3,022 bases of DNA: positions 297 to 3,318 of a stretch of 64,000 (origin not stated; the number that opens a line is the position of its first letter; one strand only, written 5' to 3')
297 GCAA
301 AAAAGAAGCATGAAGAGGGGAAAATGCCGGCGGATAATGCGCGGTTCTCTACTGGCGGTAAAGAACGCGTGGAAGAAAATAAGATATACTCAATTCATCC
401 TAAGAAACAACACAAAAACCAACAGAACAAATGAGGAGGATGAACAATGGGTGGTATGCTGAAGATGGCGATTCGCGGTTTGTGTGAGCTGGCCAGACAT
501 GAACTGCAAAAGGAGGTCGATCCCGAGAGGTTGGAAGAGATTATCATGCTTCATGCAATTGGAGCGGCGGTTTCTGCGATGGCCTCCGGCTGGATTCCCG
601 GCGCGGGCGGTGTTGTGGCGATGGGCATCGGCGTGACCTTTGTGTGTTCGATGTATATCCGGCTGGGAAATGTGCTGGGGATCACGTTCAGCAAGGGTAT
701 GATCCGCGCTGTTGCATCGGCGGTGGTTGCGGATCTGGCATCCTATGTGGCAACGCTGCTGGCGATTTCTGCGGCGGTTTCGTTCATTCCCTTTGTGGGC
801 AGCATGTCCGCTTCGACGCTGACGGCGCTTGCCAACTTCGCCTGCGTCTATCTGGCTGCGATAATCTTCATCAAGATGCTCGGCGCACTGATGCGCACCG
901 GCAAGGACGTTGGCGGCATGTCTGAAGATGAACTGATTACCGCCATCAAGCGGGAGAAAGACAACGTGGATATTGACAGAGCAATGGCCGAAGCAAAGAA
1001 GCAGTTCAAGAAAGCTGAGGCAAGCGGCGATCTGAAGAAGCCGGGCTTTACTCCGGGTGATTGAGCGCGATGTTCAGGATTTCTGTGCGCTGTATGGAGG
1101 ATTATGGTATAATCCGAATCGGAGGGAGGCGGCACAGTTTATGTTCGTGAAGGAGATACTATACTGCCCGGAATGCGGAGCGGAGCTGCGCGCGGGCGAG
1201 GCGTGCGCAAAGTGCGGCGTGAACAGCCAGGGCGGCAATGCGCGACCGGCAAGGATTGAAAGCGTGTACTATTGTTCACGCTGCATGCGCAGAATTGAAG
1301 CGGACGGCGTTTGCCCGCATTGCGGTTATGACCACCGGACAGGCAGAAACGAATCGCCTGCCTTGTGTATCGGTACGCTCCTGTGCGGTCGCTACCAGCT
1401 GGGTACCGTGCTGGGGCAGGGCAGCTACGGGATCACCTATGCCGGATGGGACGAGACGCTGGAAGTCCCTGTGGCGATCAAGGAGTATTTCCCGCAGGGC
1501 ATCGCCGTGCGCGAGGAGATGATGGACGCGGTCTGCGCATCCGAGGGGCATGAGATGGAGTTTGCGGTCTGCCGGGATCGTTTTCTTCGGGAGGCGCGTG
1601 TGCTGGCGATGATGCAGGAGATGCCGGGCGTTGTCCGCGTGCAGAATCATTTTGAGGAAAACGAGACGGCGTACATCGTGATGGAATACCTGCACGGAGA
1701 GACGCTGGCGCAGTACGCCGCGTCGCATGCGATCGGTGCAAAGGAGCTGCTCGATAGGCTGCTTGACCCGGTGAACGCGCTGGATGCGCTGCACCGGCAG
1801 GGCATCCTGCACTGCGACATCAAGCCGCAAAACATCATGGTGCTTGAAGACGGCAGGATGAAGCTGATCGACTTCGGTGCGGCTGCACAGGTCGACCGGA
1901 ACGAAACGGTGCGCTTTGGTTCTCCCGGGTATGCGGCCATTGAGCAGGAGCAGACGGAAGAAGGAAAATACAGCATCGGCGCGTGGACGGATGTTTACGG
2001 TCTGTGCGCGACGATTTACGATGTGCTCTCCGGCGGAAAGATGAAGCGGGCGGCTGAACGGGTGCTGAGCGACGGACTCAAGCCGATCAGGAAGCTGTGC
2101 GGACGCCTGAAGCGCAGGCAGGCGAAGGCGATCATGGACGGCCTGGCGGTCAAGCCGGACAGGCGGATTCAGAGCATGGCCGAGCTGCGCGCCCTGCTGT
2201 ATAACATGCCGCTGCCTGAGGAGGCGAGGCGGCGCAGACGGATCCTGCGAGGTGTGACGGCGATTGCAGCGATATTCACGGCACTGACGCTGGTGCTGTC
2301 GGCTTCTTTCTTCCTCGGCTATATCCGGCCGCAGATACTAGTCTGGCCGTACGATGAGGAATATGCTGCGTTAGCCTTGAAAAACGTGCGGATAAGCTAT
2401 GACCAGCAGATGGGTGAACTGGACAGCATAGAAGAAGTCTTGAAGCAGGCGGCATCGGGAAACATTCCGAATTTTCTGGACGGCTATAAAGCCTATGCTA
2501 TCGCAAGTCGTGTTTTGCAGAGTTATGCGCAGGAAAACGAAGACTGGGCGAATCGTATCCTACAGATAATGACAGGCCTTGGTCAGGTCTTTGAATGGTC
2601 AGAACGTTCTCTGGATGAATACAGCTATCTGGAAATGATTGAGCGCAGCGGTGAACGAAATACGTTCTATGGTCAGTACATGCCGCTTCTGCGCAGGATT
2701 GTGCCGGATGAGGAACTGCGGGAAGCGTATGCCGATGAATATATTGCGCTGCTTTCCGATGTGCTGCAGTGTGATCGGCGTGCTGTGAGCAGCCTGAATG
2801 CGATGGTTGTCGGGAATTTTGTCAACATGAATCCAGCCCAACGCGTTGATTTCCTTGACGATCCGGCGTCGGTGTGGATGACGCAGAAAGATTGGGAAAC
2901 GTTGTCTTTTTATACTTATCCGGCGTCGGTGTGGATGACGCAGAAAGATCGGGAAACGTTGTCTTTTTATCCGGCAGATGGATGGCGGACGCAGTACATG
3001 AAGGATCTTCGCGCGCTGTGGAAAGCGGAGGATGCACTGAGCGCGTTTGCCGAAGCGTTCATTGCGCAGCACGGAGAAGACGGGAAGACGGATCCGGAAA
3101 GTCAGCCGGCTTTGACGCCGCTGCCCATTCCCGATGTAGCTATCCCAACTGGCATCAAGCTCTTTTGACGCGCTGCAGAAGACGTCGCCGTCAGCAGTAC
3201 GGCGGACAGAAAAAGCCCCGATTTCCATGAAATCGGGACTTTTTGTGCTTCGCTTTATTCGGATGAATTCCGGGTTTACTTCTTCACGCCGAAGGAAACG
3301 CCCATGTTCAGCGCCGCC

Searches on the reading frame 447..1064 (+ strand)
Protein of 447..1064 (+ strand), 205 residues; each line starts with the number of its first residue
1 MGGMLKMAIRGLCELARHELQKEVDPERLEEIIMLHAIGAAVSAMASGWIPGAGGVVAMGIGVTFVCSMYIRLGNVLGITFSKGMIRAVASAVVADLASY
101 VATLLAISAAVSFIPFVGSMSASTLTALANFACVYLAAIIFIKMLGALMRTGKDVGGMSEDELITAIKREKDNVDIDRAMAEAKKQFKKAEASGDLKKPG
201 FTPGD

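Call 15: search_protein_families(library=pfam, proteins=[window:447-1064:+])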
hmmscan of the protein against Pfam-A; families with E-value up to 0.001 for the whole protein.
window:447-1064:+ (205 aa): 0 families

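Call 52: find_encoding_contigs(protein=window:447-1061:+, flank=4000, max_places=6)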
Protein window:447-1061:+ (205 aa): 6 contigs read that carry it; 4 places shown.
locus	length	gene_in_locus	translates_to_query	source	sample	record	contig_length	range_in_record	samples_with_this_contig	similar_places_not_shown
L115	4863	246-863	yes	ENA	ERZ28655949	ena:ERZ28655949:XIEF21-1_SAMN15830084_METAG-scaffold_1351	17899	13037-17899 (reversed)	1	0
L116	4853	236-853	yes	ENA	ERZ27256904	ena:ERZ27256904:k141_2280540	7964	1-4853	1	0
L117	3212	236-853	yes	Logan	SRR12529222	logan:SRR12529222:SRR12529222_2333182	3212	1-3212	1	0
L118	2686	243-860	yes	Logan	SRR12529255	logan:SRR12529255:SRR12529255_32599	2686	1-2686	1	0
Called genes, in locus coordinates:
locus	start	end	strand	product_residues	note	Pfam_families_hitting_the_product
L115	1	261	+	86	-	?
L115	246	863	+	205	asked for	-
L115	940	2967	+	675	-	PF00069:Pkinase, PF07714:PK_Tyr_Ser-Thr, PF01163:RIO1 (weak), PF01636:APH (faint), PF03109:ABC1, PF17667:Pkinase_fungal (weak)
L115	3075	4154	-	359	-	PF00365:PFK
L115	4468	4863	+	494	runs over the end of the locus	PF01232:Mannitol_dh, PF08125:Mannitol_dh_C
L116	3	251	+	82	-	?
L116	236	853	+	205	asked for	-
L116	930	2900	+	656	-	PF00069:Pkinase, PF07714:PK_Tyr_Ser-Thr, PF01163:RIO1 (weak), PF01636:APH (faint), PF03109:ABC1, PF17667:Pkinase_fungal (weak)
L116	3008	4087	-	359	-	PF00365:PFK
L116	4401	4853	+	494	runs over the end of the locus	PF01232:Mannitol_dh, PF08125:Mannitol_dh_C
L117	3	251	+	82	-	?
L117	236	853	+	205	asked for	-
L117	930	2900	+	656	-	PF00069:Pkinase, PF07714:PK_Tyr_Ser-Thr, PF01163:RIO1 (weak), PF01636:APH (faint), PF03109:ABC1, PF17667:Pkinase_fungal (weak)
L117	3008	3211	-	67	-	?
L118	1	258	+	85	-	?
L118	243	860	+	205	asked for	-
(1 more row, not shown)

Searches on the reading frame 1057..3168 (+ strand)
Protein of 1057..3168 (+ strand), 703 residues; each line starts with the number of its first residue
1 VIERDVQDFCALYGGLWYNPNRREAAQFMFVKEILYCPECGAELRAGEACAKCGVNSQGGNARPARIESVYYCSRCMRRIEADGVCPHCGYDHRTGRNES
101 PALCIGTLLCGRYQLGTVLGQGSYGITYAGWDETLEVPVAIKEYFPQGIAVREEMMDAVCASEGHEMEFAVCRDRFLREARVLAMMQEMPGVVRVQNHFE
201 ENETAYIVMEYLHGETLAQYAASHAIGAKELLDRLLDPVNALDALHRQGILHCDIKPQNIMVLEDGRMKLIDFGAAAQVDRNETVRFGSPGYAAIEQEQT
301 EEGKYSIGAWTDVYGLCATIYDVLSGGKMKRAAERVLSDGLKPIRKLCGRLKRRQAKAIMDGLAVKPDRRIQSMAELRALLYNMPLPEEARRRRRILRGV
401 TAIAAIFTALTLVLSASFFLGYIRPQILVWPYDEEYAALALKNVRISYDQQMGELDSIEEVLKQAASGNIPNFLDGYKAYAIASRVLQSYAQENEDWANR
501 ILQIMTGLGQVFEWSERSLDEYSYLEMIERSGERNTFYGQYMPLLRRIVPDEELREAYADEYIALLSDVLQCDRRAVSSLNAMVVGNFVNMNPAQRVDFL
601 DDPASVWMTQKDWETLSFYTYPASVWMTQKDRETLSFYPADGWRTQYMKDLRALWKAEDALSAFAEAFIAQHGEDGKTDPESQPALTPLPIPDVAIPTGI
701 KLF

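Call 15: search_protein_families(library=pfam, proteins=[window:1057-3168:+])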
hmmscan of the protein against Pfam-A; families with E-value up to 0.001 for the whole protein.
window:1057-3168:+ (703 aa): 8 families
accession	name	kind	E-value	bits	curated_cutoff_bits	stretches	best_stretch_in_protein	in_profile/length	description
PF00069.31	Pkinase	-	1.1e-31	110.7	31.7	1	113-328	1-195/263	Protein kinase domain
PF07714.23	PK_Tyr_Ser-Thr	-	1.1e-15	58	23.1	1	173-329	45-203/258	Protein tyrosine and serine/threonine kinase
PF03109.22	ABC1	-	1.6e-10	41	22.9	1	203-288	141-226/244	ABC1 atypical kinase-like domain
PF17667.7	Pkinase_fungal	-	1.9e-07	30.6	24.1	1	227-299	284-366/387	Fungal protein kinase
PF01636.29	APH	-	6.3e-07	29.8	23.2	1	235-276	158-197/239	Phosphotransferase enzyme family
PF01163.29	RIO1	-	5.6e-06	26.5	22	1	178-284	57-159/187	RIO domain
PF06293.20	Kdo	-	6.9e-05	22.8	21.3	1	192-279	79-172/207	Lipopolysaccharide kinase (Kdo/WaaP) family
PF12773.13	DZR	-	0.00015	22.3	27.3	0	35-56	13-33/45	Double zinc ribbon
